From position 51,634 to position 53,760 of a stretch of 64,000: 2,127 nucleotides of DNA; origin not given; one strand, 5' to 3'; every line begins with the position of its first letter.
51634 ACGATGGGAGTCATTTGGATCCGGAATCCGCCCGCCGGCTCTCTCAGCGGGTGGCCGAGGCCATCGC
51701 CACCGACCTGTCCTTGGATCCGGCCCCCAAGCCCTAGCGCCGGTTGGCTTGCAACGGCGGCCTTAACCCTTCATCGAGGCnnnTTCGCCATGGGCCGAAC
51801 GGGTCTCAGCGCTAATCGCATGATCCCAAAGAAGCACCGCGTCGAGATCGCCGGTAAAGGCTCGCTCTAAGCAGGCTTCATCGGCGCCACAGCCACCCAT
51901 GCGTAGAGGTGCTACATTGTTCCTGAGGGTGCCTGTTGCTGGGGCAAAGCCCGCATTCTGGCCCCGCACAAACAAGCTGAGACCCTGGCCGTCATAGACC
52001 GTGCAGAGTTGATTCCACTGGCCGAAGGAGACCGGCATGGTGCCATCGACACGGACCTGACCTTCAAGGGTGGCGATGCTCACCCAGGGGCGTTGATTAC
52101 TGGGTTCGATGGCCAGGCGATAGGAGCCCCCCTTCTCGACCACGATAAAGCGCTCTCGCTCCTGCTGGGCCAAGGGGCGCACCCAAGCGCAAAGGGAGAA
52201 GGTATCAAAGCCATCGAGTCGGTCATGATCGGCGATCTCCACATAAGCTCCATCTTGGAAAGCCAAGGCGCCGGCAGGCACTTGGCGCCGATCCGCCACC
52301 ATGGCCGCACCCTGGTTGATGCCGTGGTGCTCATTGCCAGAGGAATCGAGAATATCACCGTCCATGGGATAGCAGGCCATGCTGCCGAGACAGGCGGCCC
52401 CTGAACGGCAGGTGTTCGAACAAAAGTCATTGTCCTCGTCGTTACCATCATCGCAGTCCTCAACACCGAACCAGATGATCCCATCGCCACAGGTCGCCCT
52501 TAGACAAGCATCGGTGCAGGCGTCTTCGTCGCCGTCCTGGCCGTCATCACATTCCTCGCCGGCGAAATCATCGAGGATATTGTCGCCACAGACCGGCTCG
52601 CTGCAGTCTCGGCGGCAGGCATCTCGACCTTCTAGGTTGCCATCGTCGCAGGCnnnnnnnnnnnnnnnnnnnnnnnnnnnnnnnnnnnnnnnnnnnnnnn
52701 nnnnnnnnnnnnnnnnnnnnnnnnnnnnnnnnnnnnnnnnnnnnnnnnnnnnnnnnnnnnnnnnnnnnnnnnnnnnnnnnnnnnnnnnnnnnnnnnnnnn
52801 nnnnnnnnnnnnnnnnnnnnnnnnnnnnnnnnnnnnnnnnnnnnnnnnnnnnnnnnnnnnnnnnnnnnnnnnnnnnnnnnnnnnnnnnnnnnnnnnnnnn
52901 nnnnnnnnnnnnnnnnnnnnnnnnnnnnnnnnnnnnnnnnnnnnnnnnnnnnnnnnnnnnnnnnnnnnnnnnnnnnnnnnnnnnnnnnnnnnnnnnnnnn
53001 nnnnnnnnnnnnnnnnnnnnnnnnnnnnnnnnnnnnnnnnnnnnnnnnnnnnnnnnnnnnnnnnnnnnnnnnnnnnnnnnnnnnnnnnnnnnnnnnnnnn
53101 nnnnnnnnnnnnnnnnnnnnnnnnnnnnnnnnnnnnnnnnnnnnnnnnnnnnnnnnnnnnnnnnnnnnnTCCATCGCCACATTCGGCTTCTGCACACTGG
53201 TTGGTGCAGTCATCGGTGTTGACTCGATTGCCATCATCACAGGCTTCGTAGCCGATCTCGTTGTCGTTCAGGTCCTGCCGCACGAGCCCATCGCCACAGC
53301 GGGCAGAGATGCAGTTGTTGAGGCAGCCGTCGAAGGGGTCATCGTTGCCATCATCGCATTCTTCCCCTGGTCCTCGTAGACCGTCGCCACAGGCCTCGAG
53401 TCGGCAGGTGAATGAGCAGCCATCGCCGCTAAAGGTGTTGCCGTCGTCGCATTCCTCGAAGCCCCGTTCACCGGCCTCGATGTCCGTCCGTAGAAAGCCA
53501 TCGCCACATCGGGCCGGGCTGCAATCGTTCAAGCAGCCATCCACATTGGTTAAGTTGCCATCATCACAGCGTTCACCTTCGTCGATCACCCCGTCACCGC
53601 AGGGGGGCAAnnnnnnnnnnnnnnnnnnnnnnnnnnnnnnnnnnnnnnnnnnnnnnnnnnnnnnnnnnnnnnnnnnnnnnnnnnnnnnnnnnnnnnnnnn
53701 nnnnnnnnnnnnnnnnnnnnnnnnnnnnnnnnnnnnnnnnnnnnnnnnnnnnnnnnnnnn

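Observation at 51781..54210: TIGR02232-type Cys-repeat/LamG lipoprotein whose RBS lies inside the upstream hybrid kinase gene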

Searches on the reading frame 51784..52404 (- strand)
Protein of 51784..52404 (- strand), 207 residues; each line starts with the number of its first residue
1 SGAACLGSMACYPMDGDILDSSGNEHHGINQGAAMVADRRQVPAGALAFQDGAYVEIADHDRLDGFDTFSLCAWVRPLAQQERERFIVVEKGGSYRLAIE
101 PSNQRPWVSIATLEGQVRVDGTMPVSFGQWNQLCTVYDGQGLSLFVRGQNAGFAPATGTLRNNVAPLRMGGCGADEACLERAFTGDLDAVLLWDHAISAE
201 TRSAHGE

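Call 19: find_homologous_proteins(query=window:51784-52404:-)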
Query seq(207 aa) (207 aa): 3 proteins with E <= 0.001 among 223 candidates.
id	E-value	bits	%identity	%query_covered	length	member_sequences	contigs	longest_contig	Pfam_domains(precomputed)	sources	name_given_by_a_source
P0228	2.0e-121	422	89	100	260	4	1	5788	PF13385.14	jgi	jgi:cysteine-rich repeat protein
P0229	1.9e-110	386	87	94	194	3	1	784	PF13385.14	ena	-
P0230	1.7e-4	40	28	94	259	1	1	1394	PF13385.14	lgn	-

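Call 28: find_encoding_contigs(protein=P0228, flank=6000, max_places=4)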
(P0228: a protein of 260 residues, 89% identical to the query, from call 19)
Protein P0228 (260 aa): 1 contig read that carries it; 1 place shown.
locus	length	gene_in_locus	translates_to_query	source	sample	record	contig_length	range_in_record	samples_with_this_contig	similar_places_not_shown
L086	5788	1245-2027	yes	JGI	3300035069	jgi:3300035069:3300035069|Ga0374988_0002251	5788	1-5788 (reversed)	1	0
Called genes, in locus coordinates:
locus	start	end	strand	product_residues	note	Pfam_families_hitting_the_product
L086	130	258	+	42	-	-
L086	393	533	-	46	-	-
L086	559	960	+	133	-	-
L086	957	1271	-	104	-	-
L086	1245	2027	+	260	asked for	PF13385:Laminin_G_3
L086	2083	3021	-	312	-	-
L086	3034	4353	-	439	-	PF03062:MBOAT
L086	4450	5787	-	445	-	PF01055:Glyco_hydro_31_2nd, PF21365:Glyco_hydro_31_3rd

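Call 29: search_solved_structures(query=window:51784-52404:-, max_evalue=1, show_alignments=2)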
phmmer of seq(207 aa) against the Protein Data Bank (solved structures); distinct sequences matched with E-value up to 1: 3.
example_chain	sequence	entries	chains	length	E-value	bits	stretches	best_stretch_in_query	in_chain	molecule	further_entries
1r6l_A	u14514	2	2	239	0.74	12.9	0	118-157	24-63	Ribonuclease PH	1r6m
7yjj_B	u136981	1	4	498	0.87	12.7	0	26-69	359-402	Cytosolic 10-formyltetrahydrofolate dehydrogenase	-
4qvs_A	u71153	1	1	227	0.88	12.7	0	30-153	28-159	S-layer domain-containing protein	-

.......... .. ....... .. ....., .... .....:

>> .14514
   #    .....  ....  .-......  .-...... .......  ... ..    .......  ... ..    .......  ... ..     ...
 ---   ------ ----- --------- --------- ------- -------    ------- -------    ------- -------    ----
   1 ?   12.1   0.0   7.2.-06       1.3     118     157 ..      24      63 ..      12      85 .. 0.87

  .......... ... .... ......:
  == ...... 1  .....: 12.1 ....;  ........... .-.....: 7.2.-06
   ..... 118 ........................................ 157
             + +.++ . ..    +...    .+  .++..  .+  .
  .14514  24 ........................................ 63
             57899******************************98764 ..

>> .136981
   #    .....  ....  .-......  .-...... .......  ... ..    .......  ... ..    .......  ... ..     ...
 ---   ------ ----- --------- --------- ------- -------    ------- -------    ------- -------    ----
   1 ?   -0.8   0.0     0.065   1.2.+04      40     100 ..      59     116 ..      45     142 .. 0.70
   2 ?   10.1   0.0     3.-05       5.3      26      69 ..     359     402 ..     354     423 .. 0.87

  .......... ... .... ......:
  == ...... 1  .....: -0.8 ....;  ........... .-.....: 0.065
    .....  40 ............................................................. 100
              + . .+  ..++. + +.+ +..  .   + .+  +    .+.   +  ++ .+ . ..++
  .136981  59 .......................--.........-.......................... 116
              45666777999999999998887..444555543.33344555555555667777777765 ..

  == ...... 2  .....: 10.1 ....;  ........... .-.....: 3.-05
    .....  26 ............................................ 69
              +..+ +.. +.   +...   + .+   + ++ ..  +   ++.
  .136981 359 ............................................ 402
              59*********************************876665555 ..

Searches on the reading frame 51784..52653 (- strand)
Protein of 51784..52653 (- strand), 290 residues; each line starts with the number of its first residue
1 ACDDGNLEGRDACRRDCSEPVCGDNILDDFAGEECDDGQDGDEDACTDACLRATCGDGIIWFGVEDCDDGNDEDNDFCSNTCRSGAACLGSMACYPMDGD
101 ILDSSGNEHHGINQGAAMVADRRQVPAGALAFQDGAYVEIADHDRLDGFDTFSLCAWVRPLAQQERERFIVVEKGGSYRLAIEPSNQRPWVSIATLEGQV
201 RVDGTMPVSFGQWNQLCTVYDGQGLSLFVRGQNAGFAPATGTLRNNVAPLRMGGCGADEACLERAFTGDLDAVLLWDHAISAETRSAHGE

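Call 44: predict_structure(alignment_id=A3)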
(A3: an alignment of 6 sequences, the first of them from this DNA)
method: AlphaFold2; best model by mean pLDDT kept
length: 290 residues; sequences in the alignment: 6
mean_pLDDT: 57.1   pTM: 0.55
mean pLDDT of the five models: 57.1, 56.6, 55.6, 51.4, 49.3
residues with pLDDT >= 90: 37; 70-90: 86; 50-70: 37; < 50: 130
segments of 3 or more residues with pLDDT < 50: 1-128
pLDDT, mean of each block of 10 residues (from residue 1): 32 29 26 30 25 24 31 37 25 23 27 28 38 66 58 85 71 82 87 90 91 90 94 93 77 68 74 78 77
secondary structure, 60 per line:
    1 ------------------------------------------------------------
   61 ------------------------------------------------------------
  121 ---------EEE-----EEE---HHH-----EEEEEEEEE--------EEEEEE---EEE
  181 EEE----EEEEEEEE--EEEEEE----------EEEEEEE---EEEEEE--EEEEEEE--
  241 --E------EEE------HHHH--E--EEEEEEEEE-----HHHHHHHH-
elements in order: E130-132 E138-140 E152-160 E169-174 E178-183 E188-195 E198-203 E214-220 E224-229 E232-238 E250-252 H259-262 E268-276 H282-289

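Call 46: fold_search(model_id=the predicted structure, library=pdb)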
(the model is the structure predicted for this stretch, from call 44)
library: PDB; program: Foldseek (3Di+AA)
matches with E <= 10: 1410; with E <= 0.001: 422
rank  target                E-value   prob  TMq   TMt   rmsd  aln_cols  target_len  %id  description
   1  7zl1_A                4.9e-10  1.00  0.42  0.56   3.2       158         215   22  PTX3 Pentraxin Domain (released 2022-08-03)
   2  8pvq                  7.6e-10  1.00  0.47  0.67   2.9       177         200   20  Crystal Structure of Human PTX3 C-terminal domain (released 2024-07-24)
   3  3flp_A                7.6e-10  1.00  0.41  0.53   3.9       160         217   12  Crystal structure of native heptameric SAP-like pentraxin from Limulus polyphemus (released 2009-01-20)
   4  9k6n_B                1.1e-09  1.00  0.47  0.64   4.2       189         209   21  Pentraxin Domain of PTX3 Tetramer (released 2025-10-22)
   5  8sl1_A                1.3e-09  1.00  0.46  0.17   3.7       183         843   19  Cryo-EM structure of PAPP-A2 (released 2023-11-08)
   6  8a7d_C                1.7e-09  1.00  0.47  0.16   3.4       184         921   20  Partial dimer complex of PAPP-A and its inhibitor STC2 (released 2022-11-02)
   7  7ufg_B                1.8e-09  1.00  0.46  0.12   3.4       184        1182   21  Cryo-EM structure of PAPP-A in complex with IGFBP5 (released 2022-09-28)
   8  8d8o_B                2.0e-09  1.00  0.48  0.13   3.2       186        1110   22  Cryo-EM structure of substrate unbound PAPP-A (released 2022-09-28)
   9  9k6u_A                2.7e-09  1.00  0.47  0.65   3.1       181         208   21  Pentraxin Domain of PTX3 Octamer (released 2025-10-22)
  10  7ufg_A                2.8e-09  1.00  0.45  0.12   4.1       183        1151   20  Cryo-EM structure of PAPP-A in complex with IGFBP5 (released 2022-09-28)
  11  8s50_A                3.0e-09  1.00  0.42  0.52   3.3       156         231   23  Cryo-EM structure of the C terminal region of PTX3 with a section of coiled-coil (released 2025-01-22)
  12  9a24_A                5.5e-09  1.00  0.45  0.37   3.7       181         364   20  PTX3 hybrid cryoEM and AlphaFold model (released 2022-07-29)
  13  6zvm_AAA              8.5e-09  1.00  0.43  0.30   4.6       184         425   11  Botulinum neurotoxin B2 binding domain in complex with GD1a (released 2020-10-14)
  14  7oh0_A                1.0e-08  1.00  0.39  0.27   8.4       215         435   13  Tetanus neurotoxin HC domain in complex with TT104-Fab1 (released 2021-10-27)
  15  9k6n_A                1.5e-08  1.00  0.44  0.62   3.5       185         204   22  Pentraxin Domain of PTX3 Tetramer (released 2025-10-22)
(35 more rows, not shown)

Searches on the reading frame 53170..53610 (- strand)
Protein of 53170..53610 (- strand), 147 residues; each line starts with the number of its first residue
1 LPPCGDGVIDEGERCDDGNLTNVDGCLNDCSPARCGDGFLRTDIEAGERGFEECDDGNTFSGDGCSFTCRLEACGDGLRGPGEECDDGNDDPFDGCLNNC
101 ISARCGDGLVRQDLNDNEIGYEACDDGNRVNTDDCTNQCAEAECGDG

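Call 60: predict_structure(alignment_id=A5)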
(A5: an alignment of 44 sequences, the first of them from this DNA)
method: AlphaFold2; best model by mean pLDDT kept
length: 147 residues; sequences in the alignment: 44
mean_pLDDT: 83.7   pTM: 0.56
mean pLDDT of the five models: 83.7, 82.5, 79.2, 76.4, 69.9
residues with pLDDT >= 90: 45; 70-90: 95; 50-70: 7; < 50: 0
segments of 3 or more residues with pLDDT < 50: none
pLDDT, mean of each block of 10 residues (from residue 1): 85 92 90 92 85 92 90 86 84 80 80 73 78 76 67
secondary structure, 60 per line:
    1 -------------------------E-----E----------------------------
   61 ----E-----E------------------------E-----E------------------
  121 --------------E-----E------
elements in order:

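Call 62: fold_search(model_id=the predicted structure, library=pdb)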
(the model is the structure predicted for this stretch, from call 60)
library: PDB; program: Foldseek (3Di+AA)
matches with E <= 10: 31; with E <= 0.001: 0
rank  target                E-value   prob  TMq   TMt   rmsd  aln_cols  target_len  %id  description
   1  8a7d_C                2.0e-02  0.92  0.22  0.04   5.7        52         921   40  Partial dimer complex of PAPP-A and its inhibitor STC2 (released 2022-11-02)
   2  7ufg_A                3.7e-02  0.94  0.21  0.03   1.8        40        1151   48  Cryo-EM structure of PAPP-A in complex with IGFBP5 (released 2022-09-28)
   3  8hgg_C                4.0e-02  0.35  0.23  0.03  10.0        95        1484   27  Structure of 2:2 PAPP-A.ProMBP complex (released 2023-01-11)
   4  8snn_A                4.4e-02  0.44  0.19  0.12   9.7        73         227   27  Structure of mature human ADAM17/iRhom2 sheddase complex, conformation 1 (released 2024-05-29)
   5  6be6_A                5.6e-02  0.14  0.14  0.06  11.6        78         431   22  ADAM10 Extracellular Domain (released 2017-12-27)
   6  7ufg_B                7.2e-02  0.92  0.22  0.03   1.6        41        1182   46  Cryo-EM structure of PAPP-A in complex with IGFBP5 (released 2022-09-28)
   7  9o58_A                9.3e-02  0.10  0.18  0.05  12.8       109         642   21  Zymogen ADAM17-iRhom2 complex bound by the MEDI3622 Fab (released 2025-06-25)
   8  7y5q_B                1.0e-01  0.60  0.23  0.03   3.6        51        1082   39  Structure of 1:1 PAPP-A.STC2 complex(half map) (released 2023-01-11)
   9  8hpy_A                1.4e-01  0.23  0.19  0.06   9.6        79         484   24  Crystal structure of human LGI1-ADAM22 complex (released 2023-12-13)
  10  8sl1_A                1.5e-01  0.95  0.21  0.04   1.3        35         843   48  Cryo-EM structure of PAPP-A2 (released 2023-11-08)
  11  8a7e_C                1.5e-01  0.63  0.22  0.02   4.0        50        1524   42  PAPP-A dimer in complex with its inhibitor STC2 (released 2022-11-02)
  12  9q7y_B                1.7e-01  0.06  0.18  0.06  13.6       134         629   20  Zymogen ADAM17- iRhom1 Cytoplasmic Deletion (365) Complex Bound by the MEDI3622 Fab (released 2026-04-01)
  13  8d8o_B                2.2e-01  0.75  0.22  0.03   1.6        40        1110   48  Cryo-EM structure of substrate unbound PAPP-A (released 2022-09-28)
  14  8snm_B                2.6e-01  0.23  0.19  0.06   9.5        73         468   29  Structure of mature human ADAM17/iRhom2 sheddase complex in complex with ADAM17 prodomain (released 2024-05-29)
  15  2e3x_A                3.3e-01  0.21  0.20  0.08   9.6        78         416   23  Crystal structure of Russell's viper venom metalloproteinase (released 2007-12-11)
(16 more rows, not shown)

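Call 63: search_solved_structures(query=A5, max_evalue=1, show_alignments=2)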
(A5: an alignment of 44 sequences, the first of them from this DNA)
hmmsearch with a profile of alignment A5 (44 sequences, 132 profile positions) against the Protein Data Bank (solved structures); distinct sequences matched with E-value up to 1: 7.
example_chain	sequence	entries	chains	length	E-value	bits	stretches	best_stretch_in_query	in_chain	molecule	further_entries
8a7d_C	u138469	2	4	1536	0.0089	19.1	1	3-36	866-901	Pappalysin-1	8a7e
7y5n_C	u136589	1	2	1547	0.0089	19.1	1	3-36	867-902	Pappalysin-1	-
7ufg_A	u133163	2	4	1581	0.0092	19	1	3-36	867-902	Pappalysin-1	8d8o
8hgg_C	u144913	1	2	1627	0.0095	19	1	3-36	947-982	Pappalysin-1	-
7y5q_A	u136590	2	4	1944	0.011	18.7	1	3-35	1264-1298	Maltose/maltodextrin-binding periplasmic protein,Pappalysin-1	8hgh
2i47_A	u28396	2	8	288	0.6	13.1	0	51-83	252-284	ADAM 17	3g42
5kwd_A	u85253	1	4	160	0.92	12.5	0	12-119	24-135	Ankyrin repeat-containing protein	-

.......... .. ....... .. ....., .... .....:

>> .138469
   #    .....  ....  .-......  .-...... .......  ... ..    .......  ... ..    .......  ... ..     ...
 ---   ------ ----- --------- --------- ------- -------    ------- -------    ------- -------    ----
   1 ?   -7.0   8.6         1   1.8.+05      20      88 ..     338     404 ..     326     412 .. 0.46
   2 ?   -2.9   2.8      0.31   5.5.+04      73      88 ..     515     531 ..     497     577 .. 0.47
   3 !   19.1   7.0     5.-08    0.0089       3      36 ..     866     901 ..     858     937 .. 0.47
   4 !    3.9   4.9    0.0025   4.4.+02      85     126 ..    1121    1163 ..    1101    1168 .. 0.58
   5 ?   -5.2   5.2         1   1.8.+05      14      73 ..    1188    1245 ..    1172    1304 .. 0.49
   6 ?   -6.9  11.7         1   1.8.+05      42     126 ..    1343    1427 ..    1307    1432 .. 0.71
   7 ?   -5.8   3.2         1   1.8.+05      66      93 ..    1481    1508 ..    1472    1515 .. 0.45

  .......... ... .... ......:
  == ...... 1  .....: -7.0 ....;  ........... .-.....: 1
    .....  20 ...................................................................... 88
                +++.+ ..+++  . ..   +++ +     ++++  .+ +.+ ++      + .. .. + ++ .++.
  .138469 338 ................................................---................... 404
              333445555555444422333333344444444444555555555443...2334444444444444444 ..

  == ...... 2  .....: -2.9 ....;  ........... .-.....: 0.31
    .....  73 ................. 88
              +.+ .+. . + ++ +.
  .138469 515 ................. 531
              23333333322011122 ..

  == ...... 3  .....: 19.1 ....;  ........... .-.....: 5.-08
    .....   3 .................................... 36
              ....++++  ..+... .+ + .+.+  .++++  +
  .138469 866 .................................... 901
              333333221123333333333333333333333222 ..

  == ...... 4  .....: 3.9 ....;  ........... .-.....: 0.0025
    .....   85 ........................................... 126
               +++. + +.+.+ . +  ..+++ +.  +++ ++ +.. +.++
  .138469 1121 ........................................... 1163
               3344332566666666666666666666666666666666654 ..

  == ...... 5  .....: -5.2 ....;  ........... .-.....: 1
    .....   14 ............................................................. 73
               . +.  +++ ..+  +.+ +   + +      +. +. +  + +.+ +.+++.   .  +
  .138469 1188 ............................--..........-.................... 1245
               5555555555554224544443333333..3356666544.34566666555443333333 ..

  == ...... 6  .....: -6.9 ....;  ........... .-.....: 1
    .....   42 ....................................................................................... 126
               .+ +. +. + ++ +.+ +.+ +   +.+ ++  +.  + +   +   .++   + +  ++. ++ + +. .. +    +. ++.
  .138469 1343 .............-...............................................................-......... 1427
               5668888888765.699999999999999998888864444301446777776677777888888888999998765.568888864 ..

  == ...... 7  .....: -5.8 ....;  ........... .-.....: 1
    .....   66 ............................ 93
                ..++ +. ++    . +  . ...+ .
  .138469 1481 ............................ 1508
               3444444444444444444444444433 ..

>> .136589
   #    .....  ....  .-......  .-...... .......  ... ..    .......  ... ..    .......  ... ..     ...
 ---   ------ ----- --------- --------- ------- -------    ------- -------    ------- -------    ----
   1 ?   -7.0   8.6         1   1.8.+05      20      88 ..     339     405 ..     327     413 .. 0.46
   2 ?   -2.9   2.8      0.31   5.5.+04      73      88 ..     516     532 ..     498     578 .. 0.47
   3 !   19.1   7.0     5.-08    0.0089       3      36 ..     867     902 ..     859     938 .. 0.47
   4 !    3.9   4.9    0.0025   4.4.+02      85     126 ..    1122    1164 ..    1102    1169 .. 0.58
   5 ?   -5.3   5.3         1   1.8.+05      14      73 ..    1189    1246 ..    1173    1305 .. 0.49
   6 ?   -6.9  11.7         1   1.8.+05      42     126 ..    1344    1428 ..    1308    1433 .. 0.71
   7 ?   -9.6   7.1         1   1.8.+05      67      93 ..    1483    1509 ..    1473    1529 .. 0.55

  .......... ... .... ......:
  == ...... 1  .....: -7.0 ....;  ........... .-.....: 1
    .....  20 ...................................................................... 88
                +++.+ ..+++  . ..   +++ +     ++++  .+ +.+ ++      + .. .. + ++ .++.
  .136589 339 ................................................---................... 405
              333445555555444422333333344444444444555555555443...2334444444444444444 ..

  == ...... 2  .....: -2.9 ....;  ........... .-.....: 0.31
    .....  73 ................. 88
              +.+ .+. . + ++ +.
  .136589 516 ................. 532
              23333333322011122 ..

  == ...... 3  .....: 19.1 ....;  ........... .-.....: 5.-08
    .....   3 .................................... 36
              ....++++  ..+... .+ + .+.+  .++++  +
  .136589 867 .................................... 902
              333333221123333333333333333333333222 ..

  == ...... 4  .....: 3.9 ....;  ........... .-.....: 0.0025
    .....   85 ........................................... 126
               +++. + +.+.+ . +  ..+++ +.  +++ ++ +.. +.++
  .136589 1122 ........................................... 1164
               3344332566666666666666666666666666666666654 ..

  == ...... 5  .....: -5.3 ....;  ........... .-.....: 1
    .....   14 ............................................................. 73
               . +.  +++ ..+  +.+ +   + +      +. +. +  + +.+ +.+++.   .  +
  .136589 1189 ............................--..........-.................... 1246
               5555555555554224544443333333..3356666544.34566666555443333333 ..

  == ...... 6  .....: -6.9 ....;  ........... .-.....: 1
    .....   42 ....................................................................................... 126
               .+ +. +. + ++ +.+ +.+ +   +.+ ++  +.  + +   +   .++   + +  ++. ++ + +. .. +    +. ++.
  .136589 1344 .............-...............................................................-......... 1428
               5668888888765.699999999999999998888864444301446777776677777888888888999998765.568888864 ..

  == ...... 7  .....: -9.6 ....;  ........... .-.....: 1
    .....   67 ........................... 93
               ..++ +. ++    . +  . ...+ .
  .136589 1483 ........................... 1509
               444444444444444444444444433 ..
